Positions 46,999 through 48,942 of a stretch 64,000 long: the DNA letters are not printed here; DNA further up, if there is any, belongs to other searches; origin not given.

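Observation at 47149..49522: Two-gene operon: MORC/paraMORC-type GHKL ATPase plus unknown partner - candidate defense or DNA-processing module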

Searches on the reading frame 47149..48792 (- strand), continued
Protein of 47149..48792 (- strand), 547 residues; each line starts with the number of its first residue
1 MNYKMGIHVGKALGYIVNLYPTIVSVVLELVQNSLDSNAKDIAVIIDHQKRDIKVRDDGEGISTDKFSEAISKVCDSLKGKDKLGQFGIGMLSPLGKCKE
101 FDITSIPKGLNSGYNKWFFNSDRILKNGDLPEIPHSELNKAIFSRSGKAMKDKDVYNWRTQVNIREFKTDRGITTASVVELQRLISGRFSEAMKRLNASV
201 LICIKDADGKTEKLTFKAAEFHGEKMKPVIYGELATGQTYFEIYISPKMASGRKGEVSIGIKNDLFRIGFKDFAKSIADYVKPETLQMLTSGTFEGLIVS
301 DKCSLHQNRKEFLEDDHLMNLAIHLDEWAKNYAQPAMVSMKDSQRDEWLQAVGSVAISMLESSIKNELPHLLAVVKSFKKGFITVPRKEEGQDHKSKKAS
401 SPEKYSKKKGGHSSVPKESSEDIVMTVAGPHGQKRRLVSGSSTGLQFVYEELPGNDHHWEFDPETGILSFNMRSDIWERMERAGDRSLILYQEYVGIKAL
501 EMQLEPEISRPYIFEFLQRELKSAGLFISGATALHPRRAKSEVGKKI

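Call 22: find_related_loci(query=A2, collection=genome_contigs, flank=6000)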
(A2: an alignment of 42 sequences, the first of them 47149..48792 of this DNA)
Query A2 (547 aa) in genome_contigs; peptide patterns used: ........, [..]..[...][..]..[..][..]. (x = any residue, [..] = any of these).
132 stretches matched a pattern; 27 encode a relative of the query (tblastn E <= 1e-3); 27 distinct loci.
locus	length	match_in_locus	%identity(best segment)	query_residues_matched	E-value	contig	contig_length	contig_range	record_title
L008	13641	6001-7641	68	1-547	0e+0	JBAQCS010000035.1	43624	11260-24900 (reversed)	MAG: Patescibacteria group bacterium isolate MFD12010_ilm_asm_bin15 k127_7881, whole genome shotgun sequence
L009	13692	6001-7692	50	4-547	1e-178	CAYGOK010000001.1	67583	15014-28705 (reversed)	MAG TPA_asm: uncultured Gammaproteobacteria bacterium isolate ERP113451_co4_182 genome assembly, contig: NODE_79_length_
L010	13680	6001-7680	49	4-547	5e-177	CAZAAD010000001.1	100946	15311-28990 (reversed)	MAG TPA_asm: uncultured Gammaproteobacteria bacterium isolate SRP263991_co1_89 genome assembly, contig: NODE_128_length_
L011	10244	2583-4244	50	3-546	1e-172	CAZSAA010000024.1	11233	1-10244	MAG TPA_asm: uncultured Gammaproteobacteria bacterium isolate SRP192927_co2_182 genome assembly, contig: NODE_10951_leng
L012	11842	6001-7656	49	4-546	2e-165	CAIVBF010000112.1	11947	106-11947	uncultured bacterium isolate MJ-2014-D6_bin-244 genome assembly, contig: bin-244:112/170, whole genome shotgun sequence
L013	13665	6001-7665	47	4-547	1e-166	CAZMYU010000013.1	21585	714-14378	MAG TPA_asm: uncultured Gammaproteobacteria bacterium isolate binchicken_co154_8 genome assembly, contig: NODE_3936_leng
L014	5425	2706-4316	34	10-531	1e-86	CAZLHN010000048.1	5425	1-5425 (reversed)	MAG TPA_asm: uncultured Candidatus Saccharibacteria bacterium isolate binchicken_co54_336 genome assembly, contig: NODE_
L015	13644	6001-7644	31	10-541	4e-84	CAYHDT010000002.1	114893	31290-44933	MAG TPA_asm: uncultured Candidatus Saccharibacteria bacterium isolate ERP119705_co10_179 genome assembly, contig: NODE_6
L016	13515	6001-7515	33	5-500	1e-83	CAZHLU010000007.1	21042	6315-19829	MAG TPA_asm: uncultured Gammaproteobacteria bacterium isolate SRP135725_co1_218 genome assembly, contig: NODE_3128_lengt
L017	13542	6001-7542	31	10-510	1e-80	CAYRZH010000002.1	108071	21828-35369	MAG TPA_asm: uncultured Candidatus Saccharibacteria bacterium isolate binchicken_co16_374 genome assembly, contig: NODE_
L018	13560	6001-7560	32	2-507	9e-80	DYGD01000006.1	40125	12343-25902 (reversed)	MAG TPA_asm: Candidatus Paceibacter sp. isolate BE2012_4_43_20 Afr_mines_BE2012_502_length_40125_cov_9_100724, whole gen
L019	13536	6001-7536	31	10-512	8e-78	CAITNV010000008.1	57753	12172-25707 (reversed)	MAG: Candidatus Taylorbacteria bacterium isolate Umea_bin-01178 genome assembly, contig: bin-01178:08/62, whole genome s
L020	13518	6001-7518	31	20-534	2e-71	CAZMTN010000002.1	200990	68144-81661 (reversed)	MAG TPA_asm: uncultured Candidatus Saccharibacteria bacterium isolate SRP329715_co2_118 genome assembly, contig: NODE_10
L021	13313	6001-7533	31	7-500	2e-68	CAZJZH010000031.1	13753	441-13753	MAG TPA_asm: uncultured Gammaproteobacteria bacterium isolate SRP334346_co1_66 genome assembly, contig: NODE_3661_length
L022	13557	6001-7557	32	7-510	4e-82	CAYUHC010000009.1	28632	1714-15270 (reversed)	MAG TPA_asm: uncultured Candidatus Saccharibacteria bacterium isolate SRP286056_co1_679 genome assembly, contig: NODE_18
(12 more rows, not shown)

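Call 29: predict_structure(alignment_id=A2)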
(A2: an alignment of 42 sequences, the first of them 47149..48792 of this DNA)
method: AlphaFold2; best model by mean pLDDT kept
length: 547 residues; sequences in the alignment: 42
mean_pLDDT: 78.5   pTM: 0.62
mean pLDDT of the five models: 78.5, 78.1, 77.9, 77.4, 75.4
residues with pLDDT >= 90: 194; 70-90: 233; 50-70: 51; < 50: 69
segments of 3 or more residues with pLDDT < 50: 76-82, 382-421, 436-439, 532-547
pLDDT, mean of each block of 10 residues (from residue 1): 62 71 90 91 95 95 84 55 55 88 93 91 74 86 88 92 91 80 87 91 93 90 87 91 88 87 86 89 94 93 81 90 96 88 79 82 85 77 35 27 22 29 58 50 75 81 85 88 88 92 91 90 79 41 36
secondary structure, 60 per line:
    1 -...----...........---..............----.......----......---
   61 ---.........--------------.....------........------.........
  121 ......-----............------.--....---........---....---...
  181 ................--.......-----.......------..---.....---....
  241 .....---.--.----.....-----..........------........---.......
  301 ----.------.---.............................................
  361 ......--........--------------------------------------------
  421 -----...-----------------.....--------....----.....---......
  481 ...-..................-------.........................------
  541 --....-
elements in order: E2-4 H9-19 H23-36 E41-47 E52-57 H64-72 H87-91 E98-105 E112-120 H121-126 E132-143 E153-156 E160-167 H171-174 H178-196 E199-205 E211-217 E229-233 E237-245 E257-261 E267-269 H270-276 H283-290 E294-300 H316-366 H369-376 E426-428 E446-450 E459-462 E467-471 H475-483 H485-502 H510-534 H543-546
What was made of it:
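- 48433..48792 (-): ATPase residues 1-120: N-terminal strap plus Bergerat-fold ATP-binding domain. E29, N33, D57, G59, G61, G85, G88, G90 and C98 are invariant or nearly invariant. AF2 pLDDT is about 90 (call 29).
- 47665..47847 (-): ATPase residues 316-376: helix of about 50 residues plus a short helix. AF2 secondary structure shows H316-366 and H369-376 (call 29).
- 47521..47664 (-): ATPase residues 377-424: disordered K/S/G-rich linker, variable in sequence and length. AF2 pLDDT is below 50 over residues 382-421 (call 29).
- On GHKL + transducer (S5-like) two-domain ATPases: The model has pLDDT 78.5 (call 29).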

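Call 34: fold_search(model_id=the predicted structure, library=pdb)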
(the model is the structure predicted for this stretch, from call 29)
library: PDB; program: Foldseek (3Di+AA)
matches with E <= 10: 1040; with E <= 0.001: 486
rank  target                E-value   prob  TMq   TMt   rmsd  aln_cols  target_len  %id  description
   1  6d14_A                1.1e-12  1.00  0.36  0.34  18.1       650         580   11  Zebrafish TRAP1 bound to AMPPNP and calcium in the asymmetric closed state (released 2018-04-25)
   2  5tvu_A                5.4e-12  1.00  0.35  0.33  17.8       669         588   11  Crystal structure of mitochondrial Hsp90 (TRAP1) with ATP in absence of Mg (released 2018-03-14)
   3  5tvw_A                6.4e-12  1.00  0.36  0.34  17.6       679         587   11  Crystal structure of mitochondrial Hsp90 (TRAP1) with ATP in absence of Mg, hemi-hydrolyzed (released 2018-03-14)
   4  5uls_B                7.6e-12  1.00  0.38  0.33  14.4       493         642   12  Structure of GRP94 in the active conformation (released 2017-09-27)
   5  9a6t_B                1.1e-11  1.00  0.37  0.33  15.3       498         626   14  Integrative model of DNAK-HTPG by crosslinking MS and deep learning (released 2024-09-18)
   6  8gae_B                1.6e-11  1.00  0.38  0.33  11.8       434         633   10  Hsp90 provides platform for CRaf dephosphorylation by PP5 (released 2023-04-26)
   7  8h77_B                2.0e-11  1.00  0.36  0.32  11.8       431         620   11  Hsp90-AhR-p23-XAP2 complex (released 2023-01-04)
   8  5tth_A                2.2e-11  1.00  0.36  0.30  17.5       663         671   11  Heterodimeric SpyCatcher/SpyTag-fused zebrafish TRAP1 in ATP/ADP-hybrid state (released 2017-08-23)
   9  7exp_B                2.5e-11  1.00  0.36  0.33  16.3       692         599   11  Crystal structure of zebrafish TRAP1 with AMPPNP and MitoQ (released 2022-01-05)
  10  4iyn_A                3.0e-11  1.00  0.37  0.34  17.2       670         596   11  Structure of mitochondrial Hsp90 (TRAP1) with ADP-ALF4- (released 2014-01-22)
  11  8fx4_B                3.1e-11  1.00  0.37  0.34  12.5       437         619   12  GC-C-Hsp90-Cdc37 regulatory complex (released 2023-07-12)
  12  8ffv_B                3.3e-11  1.00  0.38  0.33  11.9       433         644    9  Cryo-EM structure of the GR-Hsp90-FKBP52 complex (released 2023-11-01)
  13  8ffv_A                3.3e-11  1.00  0.34  0.30  12.8       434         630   12  Cryo-EM structure of the GR-Hsp90-FKBP52 complex (released 2023-11-01)
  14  8eoa_A                4.4e-11  1.00  0.36  0.32  14.4       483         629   10  Cryo-EM structure of human HSP90B-AIPL1 complex (released 2023-01-25)
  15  3zkd_H                5.9e-11  1.00  0.34  0.45   7.0       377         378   11  CRYSTAL STRUCTURE OF THE ATPASE REGION OF Mycobacterium tuberculosis GyrB WITH AMPPNP (released 2013-09-18)
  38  3h4l_A                2.0e-10  1.00  0.40  0.61   5.7       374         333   12  Crystal Structure of N terminal domain of a DNA repair protein (released 2010-03-02)
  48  3h4l_B                3.2e-10  1.00  0.35  0.52   7.6       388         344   12  Crystal Structure of N terminal domain of a DNA repair protein (released 2010-03-02)
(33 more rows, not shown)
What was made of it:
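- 47848..48432 (-): ATPase residues 121-315: beta-rich second (transducer-like) domain with invariant G223, G296 and R309 and near-invariant F312. In Foldseek, GHKL plus this domain superpose on PMS1/MutL NTD (3h4l, TM 0.61 over 374 columns), GyrB 43K and Hsp90/TRAP1 N-M (call 34).
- On GHKL + transducer (S5-like) two-domain ATPases: Foldseek matches 3h4l (PMS1 NTD) at TM 0.61 over 374 columns, GyrB 43K at TM 0.44-0.45, and Hsp90/TRAP1 at E 1e-12 (call 34).
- Closest known: GHKL-plus-transducer ATPases. Same: A second domain superposes on these proteins (call 34).
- The fold matches Hsp90/TRAP1, GyrB 43K and PMS1 NTD across both domains (call 34). The best fold matches are Hsp90/TRAP1, GyrB and PMS1 (call 34).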

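Call 42: search_solved_structures(query=A2, max_evalue=0.01)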
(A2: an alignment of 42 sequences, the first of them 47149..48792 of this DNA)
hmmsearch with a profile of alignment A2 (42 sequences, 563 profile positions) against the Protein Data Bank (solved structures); distinct sequences matched with E-value up to 0.01: 52.
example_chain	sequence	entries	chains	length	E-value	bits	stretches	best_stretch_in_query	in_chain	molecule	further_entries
1b63_A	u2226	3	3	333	3.5e-08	36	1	29-81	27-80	MUTL | DNA mismatch repair protein mutL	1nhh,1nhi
1bkn_A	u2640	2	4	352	3.8e-08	35.9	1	29-81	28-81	MUTL | DNA mismatch repair protein MutL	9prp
1b62_A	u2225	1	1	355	3.8e-08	35.9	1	29-81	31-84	PROTEIN (MUTL)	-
1nhj_A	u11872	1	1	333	3.9e-08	35.8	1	29-81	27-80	DNA mismatch repair protein mutL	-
5x9y_C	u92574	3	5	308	6.8e-08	35.1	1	29-81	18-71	DNA mismatch repair protein MutL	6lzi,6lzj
6lzk_A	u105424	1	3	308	6.8e-08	35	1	29-81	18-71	DNA mismatch repair protein MutL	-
7aib_C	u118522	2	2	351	6.8e-08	35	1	29-81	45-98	DNA mismatch repair protein MutL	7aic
5akb_C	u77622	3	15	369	7.4e-08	34.9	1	29-81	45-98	DNA MISMATCH REPAIR PROTEIN MUTL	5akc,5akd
7p8v_A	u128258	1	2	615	8.5e-08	34.7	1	29-81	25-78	DNA mismatch repair protein MutL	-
6mfq_A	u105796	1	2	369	1.1e-06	31.1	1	27-73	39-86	Mismatch repair endonuclease PMS2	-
1ea6_A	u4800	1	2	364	1.1e-06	31.1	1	27-73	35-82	PMS1 PROTEIN HOMOLOG 2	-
1h7s_A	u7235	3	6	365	1.1e-06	31.1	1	27-73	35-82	PMS1 PROTEIN HOMOLOG 2 | MISMATCH REPAIR ENDONUCLEASE PMS2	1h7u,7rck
7rcb_A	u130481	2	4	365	1.1e-06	31.1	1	27-73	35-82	Mismatch repair endonuclease PMS2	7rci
9s89_A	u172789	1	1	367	1.1e-06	31.1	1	27-73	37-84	Mismatch repair endonuclease PMS2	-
3h4l_A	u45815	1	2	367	1.1e-06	31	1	26-78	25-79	DNA mismatch repair protein PMS1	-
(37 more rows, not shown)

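Call 49: find_related_loci(query=A2, collection=viral_contigs, flank=8000)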
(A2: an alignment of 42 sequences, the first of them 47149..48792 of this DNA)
Query A2 (547 aa) in viral_contigs; peptide patterns used: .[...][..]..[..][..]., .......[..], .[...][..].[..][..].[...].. (x = any residue, [..] = any of these).
310 stretches matched a pattern; 3 encode a relative of the query (tblastn E <= 1e-3); 3 distinct loci.
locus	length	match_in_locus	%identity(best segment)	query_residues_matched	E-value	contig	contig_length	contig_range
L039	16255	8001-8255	32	29-106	1e-6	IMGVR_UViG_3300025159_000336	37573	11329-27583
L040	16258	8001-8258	34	26-105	2e-6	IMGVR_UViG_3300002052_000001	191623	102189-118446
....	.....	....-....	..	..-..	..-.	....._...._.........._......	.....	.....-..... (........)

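Call 50: search_protein_representatives(alignment_id=A2)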
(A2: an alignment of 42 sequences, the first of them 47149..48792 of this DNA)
Query: 42 sequences, 563 profile positions. Proteins with E-value up to 0.001 (for the whole library): 7591; up to 1e-10: 620; up to 1e-30: 436. The best 150 are listed.
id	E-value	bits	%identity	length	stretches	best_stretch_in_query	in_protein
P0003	1.2e-241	820.0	-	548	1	6-563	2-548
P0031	8.3e-232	787.5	-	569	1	6-562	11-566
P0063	2.6e-184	630.7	-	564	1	4-556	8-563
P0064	2.0e-176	604.7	-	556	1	5-555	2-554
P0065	5.0e-173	593.5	-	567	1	4-528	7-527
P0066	1.2e-170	585.6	-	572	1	4-549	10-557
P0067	3.1e-169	580.9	-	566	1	3-555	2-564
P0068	4.2e-168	577.2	-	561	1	4-557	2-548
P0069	1.7e-167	575.2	-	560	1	5-554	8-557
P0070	1.8e-167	575.1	-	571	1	5-555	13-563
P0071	3.0e-167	574.4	-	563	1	5-555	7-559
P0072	3.8e-167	574.1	-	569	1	6-555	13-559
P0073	1.1e-166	572.6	-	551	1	3-545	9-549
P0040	9.9e-166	569.4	-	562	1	1-556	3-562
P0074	1.0e-165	569.3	-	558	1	6-555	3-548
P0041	5.3e-162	557.0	-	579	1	4-555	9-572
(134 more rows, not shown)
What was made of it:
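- Checked: A profile search finds 436 full-length representatives at E<=1e-30 (call 50).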

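Call 58: search_dna_similar(query=P0041, collection=phages, mode=protein, max_evalue=0.001, max_rows=20)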
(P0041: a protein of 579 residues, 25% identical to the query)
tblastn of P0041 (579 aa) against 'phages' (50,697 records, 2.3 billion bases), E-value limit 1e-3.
No match.

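Call 59: search_dna_similar(query=window:47149-48792:-, collection=phages, mode=protein, max_evalue=0.001, max_rows=20)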
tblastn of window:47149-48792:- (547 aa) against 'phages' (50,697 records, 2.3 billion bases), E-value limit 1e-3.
No match.
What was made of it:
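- Closest known: Phage rIIA. Different: tblastn found no match in 50,697 GenBank phage records (calls 58, 59).
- Tried and rejected: tblastn against 50,697 GenBank phage records gave no match (calls 58, 59).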

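Call 60: find_related_loci(query=P0041, collection=viral_contigs, flank=10000)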
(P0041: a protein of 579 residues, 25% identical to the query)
Query P0041 (579 aa) in viral_contigs; peptide patterns used: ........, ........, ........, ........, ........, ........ (x = any residue, [..] = any of these).
600 stretches matched a pattern, but none encodes a relative of the query by tblastn (E <= 1e-3).

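Call 62: find_related_loci(query=A6, collection=viral_contigs, flank=10000)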
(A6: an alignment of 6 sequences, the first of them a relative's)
Query A6 (579 aa) in viral_contigs; peptide patterns used: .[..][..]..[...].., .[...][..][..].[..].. (x = any residue, [..] = any of these).
125 stretches matched a pattern; 3 encode a relative of the query (tblastn E <= 1e-3); 3 distinct loci.
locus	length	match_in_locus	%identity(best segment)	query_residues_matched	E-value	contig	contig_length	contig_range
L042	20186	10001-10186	39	36-97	2e-6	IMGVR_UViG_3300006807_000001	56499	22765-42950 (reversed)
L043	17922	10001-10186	39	36-97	2e-6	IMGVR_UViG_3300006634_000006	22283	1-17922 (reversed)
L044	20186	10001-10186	39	36-97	2e-6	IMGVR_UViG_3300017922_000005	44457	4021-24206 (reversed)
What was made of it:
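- Tried and rejected: IMG/VR scans with three different queries found only unrelated GHKL proteins (calls 49, 60, 62).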

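Call 67: fold_search(model_id=the predicted structure, library=viral)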
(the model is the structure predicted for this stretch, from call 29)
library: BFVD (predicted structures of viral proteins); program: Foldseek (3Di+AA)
matches with E <= 10: 396; with E <= 0.001: 76
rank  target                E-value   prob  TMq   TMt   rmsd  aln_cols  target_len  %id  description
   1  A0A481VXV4            3.0e-15  1.00  0.38  0.41  15.8       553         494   15  (no name in the UniProt tables at hand)
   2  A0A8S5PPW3            3.0e-13  1.00  0.34  0.38  10.6       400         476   13  DNA topoisomerase (ATP-hydrolyzing) [Myoviridae sp. ctwwN25]
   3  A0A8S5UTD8            9.8e-13  1.00  0.36  0.27  11.1       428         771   14  DNA topoisomerase (ATP-hydrolyzing) [Myoviridae sp. ctYA416]
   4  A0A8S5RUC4            3.4e-12  1.00  0.34  0.31  14.5       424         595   12  (no name in the UniProt tables at hand)
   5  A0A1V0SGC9            4.3e-12  1.00  0.42  0.34  15.7       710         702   10  Uncharacterized protein [Hokovirus HKV1]
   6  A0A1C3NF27            1.1e-11  1.00  0.32  0.27  14.8       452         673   11  (no name in the UniProt tables at hand)
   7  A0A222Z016            3.9e-11  1.00  0.32  0.29  12.0       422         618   12  RIIA lysis inhibitor [Salmonella phage ST11]
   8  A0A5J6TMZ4            4.3e-11  1.00  0.35  0.28   6.8       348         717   16  (no name in the UniProt tables at hand)
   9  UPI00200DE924         1.4e-10  1.00  0.34  0.29  12.2       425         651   10  (no name look-up for this kind of identifier)
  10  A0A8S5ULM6            1.6e-10  1.00  0.34  0.23  20.1       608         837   14  HSP90 family protein [Myoviridae sp. ctCo31]
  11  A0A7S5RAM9            1.9e-10  1.00  0.34  0.31  17.1       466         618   13  (no name in the UniProt tables at hand)
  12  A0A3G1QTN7            2.4e-10  1.00  0.34  0.24  10.3       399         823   13  Putative rIIA-like protein [Erwinia phage phiEaP8]
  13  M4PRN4                3.1e-10  1.00  0.34  0.23  10.1       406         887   14  RIIA protein [Sulfitobacter phage phiCB2047-B]
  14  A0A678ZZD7            5.0e-10  1.00  0.34  0.25  12.5       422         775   12  RIIA lysis inhibitor [Pectobacterium phage Arno18]
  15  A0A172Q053            8.2e-10  1.00  0.32  0.24  12.1       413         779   16  RIIA protein [Acinetobacter phage vB_AbaM_ME3]
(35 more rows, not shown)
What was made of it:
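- Closest known: Phage rIIA. Same: rIIA is a phage-encoded GHKL + middle-domain protein that recurs among the fold matches (call 67).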

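Call 78: find_related_loci(query=A2, collection=metagenome_contigs, flank=7000)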
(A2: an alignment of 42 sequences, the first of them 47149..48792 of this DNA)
Query A2 (547 aa) in metagenome_contigs; peptide patterns used: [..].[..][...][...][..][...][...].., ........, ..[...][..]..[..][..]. (x = any residue, [..] = any of these).
600 stretches matched a pattern (row limit reached: there are more); 47 encode a relative of the query (tblastn E <= 1e-3); 44 distinct loci.
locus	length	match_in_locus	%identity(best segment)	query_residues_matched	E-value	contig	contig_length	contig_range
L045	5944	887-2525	95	1-547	0e+0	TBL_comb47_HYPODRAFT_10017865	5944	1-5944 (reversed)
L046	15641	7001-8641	85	1-547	0e+0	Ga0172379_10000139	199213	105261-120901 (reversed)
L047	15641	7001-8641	56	1-546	0e+0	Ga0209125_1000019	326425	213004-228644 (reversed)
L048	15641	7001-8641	56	1-546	0e+0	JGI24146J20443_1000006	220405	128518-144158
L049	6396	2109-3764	50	5-547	0e+0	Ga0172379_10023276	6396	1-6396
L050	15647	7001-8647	51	5-547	7e-179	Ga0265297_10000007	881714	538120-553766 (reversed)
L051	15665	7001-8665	52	5-547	0e+0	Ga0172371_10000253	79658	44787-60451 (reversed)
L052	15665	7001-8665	50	5-547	0e+0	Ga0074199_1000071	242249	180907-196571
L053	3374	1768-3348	35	4-520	3e-95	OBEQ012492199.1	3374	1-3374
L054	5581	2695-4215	35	7-507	9e-92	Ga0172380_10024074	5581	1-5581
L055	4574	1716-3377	32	8-538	1e-82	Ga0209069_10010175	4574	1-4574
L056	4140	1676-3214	32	7-507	8e-79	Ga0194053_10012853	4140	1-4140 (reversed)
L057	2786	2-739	52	312-547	7e-75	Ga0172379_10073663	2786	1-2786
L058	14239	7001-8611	30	5-531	3e-73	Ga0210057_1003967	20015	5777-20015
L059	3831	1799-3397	31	5-506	6e-72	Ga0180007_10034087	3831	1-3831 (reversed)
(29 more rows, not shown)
